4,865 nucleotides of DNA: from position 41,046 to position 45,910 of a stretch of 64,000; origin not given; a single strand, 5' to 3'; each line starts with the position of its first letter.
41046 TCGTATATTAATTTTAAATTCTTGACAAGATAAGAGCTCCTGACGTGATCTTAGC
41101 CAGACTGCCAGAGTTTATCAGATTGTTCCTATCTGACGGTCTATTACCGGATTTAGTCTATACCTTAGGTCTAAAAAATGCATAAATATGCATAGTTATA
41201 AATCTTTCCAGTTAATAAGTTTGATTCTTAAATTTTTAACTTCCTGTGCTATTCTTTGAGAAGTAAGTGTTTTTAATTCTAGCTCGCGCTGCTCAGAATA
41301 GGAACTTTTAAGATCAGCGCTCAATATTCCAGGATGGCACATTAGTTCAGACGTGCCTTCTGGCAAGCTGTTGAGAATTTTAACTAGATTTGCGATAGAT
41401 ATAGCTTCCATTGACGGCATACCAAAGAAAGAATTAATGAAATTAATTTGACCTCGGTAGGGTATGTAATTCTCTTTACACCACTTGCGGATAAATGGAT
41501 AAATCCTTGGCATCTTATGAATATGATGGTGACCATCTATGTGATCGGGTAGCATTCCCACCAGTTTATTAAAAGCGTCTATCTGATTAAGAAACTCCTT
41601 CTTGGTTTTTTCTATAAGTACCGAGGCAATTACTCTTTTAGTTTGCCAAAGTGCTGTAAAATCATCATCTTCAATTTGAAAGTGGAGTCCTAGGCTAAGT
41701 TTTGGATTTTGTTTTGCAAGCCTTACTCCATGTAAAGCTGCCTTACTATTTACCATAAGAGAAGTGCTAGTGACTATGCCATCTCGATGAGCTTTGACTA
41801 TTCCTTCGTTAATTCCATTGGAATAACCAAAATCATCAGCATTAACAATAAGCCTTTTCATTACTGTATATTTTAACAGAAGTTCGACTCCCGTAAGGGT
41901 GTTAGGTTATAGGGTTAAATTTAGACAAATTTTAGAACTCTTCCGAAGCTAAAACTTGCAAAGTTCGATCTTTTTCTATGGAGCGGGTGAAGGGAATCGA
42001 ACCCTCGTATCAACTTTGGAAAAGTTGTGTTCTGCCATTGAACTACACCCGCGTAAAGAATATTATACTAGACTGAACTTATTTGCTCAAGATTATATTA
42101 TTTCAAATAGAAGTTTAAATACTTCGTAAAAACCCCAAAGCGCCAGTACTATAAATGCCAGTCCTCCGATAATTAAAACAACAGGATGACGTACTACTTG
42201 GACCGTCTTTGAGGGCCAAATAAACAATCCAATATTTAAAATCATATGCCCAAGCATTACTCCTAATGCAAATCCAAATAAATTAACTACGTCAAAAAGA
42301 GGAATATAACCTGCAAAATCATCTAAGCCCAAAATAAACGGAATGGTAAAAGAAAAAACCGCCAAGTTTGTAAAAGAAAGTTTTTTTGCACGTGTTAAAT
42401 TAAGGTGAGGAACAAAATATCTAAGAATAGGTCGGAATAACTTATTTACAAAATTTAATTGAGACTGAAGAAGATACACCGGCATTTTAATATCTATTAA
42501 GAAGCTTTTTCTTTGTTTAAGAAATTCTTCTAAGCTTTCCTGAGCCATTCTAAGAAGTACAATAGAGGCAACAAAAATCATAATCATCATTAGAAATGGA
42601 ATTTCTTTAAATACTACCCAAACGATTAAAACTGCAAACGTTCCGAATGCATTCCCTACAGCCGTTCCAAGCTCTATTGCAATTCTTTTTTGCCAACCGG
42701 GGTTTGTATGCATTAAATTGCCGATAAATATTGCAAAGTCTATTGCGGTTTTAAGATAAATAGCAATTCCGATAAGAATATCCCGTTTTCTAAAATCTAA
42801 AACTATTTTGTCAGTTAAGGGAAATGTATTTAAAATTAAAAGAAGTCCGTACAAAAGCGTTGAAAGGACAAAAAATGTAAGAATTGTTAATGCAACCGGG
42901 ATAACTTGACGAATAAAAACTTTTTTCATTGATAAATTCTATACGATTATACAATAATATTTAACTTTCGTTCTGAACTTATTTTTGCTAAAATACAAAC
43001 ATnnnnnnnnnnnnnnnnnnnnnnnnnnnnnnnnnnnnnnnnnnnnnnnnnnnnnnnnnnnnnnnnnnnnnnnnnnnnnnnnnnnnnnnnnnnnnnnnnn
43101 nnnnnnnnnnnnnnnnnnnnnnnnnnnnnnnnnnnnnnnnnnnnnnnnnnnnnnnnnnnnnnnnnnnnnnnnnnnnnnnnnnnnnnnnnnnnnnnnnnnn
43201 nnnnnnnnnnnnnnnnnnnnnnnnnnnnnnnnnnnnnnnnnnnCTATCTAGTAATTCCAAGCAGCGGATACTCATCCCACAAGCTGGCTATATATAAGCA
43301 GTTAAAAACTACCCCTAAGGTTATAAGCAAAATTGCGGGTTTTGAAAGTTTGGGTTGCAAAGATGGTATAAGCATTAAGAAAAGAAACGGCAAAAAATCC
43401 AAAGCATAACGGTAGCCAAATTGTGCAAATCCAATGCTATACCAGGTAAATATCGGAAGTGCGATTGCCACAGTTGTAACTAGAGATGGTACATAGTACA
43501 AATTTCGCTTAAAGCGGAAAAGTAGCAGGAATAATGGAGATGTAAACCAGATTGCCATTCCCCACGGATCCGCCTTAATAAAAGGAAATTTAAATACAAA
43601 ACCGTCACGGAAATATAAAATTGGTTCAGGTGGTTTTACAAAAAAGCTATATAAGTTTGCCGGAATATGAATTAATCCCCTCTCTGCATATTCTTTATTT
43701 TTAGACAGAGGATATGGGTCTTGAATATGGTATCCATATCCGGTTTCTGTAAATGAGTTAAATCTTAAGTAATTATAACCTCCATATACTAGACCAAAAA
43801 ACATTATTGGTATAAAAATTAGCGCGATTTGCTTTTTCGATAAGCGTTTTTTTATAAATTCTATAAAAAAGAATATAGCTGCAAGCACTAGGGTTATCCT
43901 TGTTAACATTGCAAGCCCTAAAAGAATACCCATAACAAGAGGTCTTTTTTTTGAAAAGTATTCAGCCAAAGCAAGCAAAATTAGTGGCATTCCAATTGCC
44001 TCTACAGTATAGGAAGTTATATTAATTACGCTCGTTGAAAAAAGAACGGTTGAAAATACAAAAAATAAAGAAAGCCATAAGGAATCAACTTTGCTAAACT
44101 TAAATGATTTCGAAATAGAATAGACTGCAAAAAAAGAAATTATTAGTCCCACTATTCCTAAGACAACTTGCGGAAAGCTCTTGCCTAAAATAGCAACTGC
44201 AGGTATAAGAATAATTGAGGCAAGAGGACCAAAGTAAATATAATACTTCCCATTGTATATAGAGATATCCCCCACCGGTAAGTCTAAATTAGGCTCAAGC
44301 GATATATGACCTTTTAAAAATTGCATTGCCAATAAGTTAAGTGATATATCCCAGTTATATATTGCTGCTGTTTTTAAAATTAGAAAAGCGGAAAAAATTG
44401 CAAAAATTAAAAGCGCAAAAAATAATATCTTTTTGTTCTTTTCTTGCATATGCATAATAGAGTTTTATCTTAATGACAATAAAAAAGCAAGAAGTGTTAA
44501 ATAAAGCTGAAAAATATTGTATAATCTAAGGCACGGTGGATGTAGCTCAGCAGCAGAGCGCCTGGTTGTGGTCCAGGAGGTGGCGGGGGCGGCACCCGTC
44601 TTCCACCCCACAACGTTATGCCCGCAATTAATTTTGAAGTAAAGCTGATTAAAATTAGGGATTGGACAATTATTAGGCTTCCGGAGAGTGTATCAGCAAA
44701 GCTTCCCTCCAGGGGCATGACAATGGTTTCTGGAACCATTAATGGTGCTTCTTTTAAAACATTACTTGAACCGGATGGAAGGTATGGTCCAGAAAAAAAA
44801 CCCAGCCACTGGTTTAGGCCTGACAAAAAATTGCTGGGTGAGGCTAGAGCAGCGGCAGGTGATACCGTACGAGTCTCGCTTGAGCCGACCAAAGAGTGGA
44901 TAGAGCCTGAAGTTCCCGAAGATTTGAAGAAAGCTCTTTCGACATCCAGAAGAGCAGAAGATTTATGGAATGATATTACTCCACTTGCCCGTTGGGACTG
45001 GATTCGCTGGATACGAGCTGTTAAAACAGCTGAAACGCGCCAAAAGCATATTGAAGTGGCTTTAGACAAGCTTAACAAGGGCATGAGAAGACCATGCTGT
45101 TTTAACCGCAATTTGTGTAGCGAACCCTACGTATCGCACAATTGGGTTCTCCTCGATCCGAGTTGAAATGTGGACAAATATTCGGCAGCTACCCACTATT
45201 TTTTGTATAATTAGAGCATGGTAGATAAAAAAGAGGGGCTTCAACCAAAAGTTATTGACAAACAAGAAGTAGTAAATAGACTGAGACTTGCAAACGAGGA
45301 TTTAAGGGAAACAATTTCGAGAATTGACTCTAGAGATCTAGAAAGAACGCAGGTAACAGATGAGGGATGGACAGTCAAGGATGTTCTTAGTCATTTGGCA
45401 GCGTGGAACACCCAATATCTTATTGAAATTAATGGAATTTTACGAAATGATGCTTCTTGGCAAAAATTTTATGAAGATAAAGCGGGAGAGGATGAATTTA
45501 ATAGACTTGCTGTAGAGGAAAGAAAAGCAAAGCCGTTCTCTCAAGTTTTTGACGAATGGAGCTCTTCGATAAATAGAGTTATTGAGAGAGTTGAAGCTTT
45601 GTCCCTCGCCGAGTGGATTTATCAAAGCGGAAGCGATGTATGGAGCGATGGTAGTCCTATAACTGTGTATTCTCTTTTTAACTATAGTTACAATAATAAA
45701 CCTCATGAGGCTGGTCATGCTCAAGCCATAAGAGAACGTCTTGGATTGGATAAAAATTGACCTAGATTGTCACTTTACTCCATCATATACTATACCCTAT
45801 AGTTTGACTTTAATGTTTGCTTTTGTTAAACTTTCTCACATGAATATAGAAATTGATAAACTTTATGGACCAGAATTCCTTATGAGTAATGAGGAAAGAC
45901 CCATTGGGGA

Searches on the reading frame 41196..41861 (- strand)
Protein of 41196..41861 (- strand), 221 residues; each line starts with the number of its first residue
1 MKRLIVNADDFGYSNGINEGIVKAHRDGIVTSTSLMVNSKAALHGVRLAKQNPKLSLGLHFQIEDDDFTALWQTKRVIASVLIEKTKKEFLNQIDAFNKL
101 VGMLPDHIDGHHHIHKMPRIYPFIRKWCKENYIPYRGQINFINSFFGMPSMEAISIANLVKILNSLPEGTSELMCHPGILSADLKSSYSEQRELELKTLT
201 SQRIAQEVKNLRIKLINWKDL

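Call 42: search_protein_families(library=pfam, proteins=[window:41196-41861:-], max_evalue=0.001)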
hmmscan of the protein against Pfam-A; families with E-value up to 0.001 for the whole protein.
window:41196-41861:- (221 aa): 1 family
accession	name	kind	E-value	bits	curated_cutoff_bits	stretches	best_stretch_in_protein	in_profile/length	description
PF04794.17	YdjC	-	1.6e-48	166.3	29.7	1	3-208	1-264/266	YdjC-like protein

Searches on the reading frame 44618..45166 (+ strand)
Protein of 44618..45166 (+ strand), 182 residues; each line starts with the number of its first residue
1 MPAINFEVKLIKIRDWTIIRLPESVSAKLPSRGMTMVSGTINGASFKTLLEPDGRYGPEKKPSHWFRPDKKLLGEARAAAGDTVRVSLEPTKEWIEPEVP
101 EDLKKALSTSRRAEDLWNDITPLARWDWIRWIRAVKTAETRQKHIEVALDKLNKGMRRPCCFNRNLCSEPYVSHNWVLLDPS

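Call 42: search_protein_families(library=pfam, proteins=[window:44618-45166:+], max_evalue=0.001)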
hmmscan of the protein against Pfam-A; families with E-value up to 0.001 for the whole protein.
window:44618-45166:+ (182 aa): 2 families
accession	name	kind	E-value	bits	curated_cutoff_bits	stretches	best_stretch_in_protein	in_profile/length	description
PF13376.11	OmdA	-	7e-17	61.6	25.6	1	96-155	1-60/60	Bacteriocin-protection, YdeI or OmpD-Associated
PF08922.17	DUF1905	-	6.6e-11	42.6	24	1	14-88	12-81/81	Domain of unknown function (DUF1905)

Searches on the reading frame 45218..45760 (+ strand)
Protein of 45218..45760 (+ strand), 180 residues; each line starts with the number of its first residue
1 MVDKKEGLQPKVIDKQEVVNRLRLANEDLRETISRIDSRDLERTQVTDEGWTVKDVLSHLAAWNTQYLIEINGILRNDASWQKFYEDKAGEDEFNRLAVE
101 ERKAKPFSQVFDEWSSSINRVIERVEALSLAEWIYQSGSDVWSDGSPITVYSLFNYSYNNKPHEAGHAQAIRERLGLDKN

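Call 42: search_protein_families(library=pfam, proteins=[window:45218-45760:+], max_evalue=0.001)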
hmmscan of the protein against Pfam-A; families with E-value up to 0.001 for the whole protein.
window:45218-45760:+ (180 aa): 4 families
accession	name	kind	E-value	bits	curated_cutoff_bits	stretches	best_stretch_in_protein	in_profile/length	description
PF11716.13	MDMPI_N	-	1.2e-08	36.2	24.2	1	22-134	1-109/140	Mycothiol maleylpyruvate isomerase N-terminal domain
PF12867.12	DinB_2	-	1.2e-06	29.5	24.8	1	22-134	2-96/128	DinB superfamily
PF08020.16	DUF1706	-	1.7e-06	28.5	24.2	1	14-157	6-151/166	Protein of unknown function (DUF1706)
PF05163.17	DinB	-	0.00026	21.4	23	0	17-111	7-95/165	DinB family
